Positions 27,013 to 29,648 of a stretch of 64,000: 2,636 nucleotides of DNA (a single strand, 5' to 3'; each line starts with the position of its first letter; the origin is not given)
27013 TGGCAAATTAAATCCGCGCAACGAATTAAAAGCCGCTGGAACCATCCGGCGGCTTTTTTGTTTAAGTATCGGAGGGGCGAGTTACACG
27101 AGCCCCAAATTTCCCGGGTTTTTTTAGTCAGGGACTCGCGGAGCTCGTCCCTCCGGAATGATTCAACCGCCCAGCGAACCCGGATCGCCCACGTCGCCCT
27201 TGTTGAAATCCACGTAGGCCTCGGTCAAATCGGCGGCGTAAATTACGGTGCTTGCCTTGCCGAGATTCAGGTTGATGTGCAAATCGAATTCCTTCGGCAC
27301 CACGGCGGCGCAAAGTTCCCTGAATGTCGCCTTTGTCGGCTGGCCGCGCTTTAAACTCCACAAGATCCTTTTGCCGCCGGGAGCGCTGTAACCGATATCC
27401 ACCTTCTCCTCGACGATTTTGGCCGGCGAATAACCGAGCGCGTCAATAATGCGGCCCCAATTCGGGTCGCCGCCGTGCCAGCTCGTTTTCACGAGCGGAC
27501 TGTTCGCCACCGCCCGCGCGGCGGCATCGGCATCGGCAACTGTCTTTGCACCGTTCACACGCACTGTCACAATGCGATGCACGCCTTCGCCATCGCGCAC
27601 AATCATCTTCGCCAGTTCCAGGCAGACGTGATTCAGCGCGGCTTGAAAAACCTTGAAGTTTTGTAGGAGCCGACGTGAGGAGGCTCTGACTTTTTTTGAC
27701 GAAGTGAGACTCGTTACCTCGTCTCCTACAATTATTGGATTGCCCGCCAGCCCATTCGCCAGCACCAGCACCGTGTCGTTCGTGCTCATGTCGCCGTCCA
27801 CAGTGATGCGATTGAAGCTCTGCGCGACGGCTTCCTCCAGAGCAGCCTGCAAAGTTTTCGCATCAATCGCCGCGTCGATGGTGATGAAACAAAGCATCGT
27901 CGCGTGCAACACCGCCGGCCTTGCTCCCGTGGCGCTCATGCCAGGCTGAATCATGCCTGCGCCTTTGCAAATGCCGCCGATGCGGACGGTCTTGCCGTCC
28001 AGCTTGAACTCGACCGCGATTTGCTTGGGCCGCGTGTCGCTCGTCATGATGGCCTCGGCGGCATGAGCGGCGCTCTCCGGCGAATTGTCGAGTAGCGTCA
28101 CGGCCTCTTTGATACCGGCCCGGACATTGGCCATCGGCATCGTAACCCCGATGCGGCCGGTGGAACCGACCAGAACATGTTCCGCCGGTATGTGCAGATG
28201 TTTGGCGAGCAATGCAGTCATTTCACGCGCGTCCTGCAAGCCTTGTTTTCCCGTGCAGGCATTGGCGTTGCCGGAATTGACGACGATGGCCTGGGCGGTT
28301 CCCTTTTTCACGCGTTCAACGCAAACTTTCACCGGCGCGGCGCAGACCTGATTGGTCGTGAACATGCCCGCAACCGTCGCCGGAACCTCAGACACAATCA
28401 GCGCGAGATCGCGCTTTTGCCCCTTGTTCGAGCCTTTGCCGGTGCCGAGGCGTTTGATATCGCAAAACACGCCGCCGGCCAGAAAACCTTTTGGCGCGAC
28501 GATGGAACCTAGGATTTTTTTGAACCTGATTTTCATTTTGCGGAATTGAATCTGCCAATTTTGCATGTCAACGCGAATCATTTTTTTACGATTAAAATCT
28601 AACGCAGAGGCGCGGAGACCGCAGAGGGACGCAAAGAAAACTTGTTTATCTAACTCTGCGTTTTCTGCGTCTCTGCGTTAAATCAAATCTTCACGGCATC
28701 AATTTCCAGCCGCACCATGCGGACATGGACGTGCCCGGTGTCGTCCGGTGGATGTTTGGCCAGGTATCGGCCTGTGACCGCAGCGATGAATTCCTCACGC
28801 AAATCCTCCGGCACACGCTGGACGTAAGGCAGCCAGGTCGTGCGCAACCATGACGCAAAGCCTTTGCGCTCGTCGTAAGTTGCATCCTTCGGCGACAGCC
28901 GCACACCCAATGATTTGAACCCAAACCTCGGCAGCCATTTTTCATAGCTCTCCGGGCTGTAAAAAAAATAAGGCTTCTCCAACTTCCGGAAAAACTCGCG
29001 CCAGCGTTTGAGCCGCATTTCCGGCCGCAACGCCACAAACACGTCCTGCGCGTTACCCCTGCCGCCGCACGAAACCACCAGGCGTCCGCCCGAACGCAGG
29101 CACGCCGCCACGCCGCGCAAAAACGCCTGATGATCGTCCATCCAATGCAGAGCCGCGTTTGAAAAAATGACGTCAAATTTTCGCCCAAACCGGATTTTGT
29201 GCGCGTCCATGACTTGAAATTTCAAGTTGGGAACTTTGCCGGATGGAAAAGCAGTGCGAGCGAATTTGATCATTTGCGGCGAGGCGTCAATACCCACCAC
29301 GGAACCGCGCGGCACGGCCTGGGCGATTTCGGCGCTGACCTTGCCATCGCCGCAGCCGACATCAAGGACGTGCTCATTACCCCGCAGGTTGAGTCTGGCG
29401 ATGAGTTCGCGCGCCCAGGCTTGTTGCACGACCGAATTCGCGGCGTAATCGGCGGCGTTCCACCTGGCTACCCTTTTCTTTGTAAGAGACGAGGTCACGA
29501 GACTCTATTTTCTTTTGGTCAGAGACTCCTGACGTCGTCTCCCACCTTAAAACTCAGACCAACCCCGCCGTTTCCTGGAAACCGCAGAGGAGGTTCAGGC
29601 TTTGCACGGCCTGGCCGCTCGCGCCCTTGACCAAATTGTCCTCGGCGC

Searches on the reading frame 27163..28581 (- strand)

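Call 45: search_protein_families(library=pfam, proteins=[window:27163-28581:-], max_evalue=0.001)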
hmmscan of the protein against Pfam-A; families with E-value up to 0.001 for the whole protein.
window:27163-28581:- (472 aa): 1 family
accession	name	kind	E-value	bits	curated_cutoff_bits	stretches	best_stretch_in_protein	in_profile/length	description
PF01960.23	ArgJ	-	5.1e-131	437.3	32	1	53-460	10-372/377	ArgJ family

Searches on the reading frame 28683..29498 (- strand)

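Call 45: search_protein_families(library=pfam, proteins=[window:28683-29498:-], max_evalue=0.001)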
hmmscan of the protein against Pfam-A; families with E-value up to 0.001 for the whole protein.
window:28683-29498:- (271 aa): 18 families
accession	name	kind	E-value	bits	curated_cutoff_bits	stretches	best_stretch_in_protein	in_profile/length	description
PF13847.12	Methyltransf_31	-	4e-23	82.2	27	1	39-143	2-110/145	Methyltransferase domain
PF13649.12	Methyltransf_25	-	1.2e-22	80.8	27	1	44-138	1-97/97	Methyltransferase domain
PF08241.18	Methyltransf_11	-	1.3e-22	80.7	21.2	1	45-142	1-95/95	Methyltransferase domain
PF08242.18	Methyltransf_12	-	7.9e-20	71.8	30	1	45-140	1-98/98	Methyltransferase domain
PF13489.12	Methyltransf_23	-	9.8e-20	71.4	27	1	27-195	8-160/164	Methyltransferase domain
PF05175.20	MTS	-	9.8e-13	48.5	23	1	32-142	23-138/170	Methyltransferase small domain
PF01209.24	Ubie_methyltran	-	8.4e-10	38.8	20.1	1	26-142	33-151/233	ubiE/COQ5 methyltransferase family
PF08003.17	Methyltransf_9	-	4.5e-08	32.9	23.8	1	36-221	111-285/315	Protein of unknown function (DUF1698)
PF24675.1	NpmA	-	1.3e-07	31.6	60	1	33-100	16-87/214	16S rRNA (adenine(1408)-N(1))-methyltransferase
PF01135.25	PCMT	-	1.5e-07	31.9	20.3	1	31-155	67-183/210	Protein-L-isoaspartate(D-aspartate) O-methyltransferase (PCMT)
PF00891.24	Methyltransf_2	-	1.6e-07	31.4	22.3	1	24-142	46-164/210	O-methyltransferase domain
PF02353.26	CMAS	-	1.4e-06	28.3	27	1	24-145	46-167/273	Mycolic acid cyclopropane synthetase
PF06325.19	PrmA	-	3.1e-06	27.3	22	1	38-143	159-259/296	Ribosomal protein L11 methyltransferase (PrmA)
PF02390.23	Methyltransf_4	-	1.3e-05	25.1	24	1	43-101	4-62/173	Putative methyltransferase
PF00398.26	RrnaAD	-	0.00025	20.7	24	1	18-106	8-92/263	Ribosomal RNA adenine dimethylase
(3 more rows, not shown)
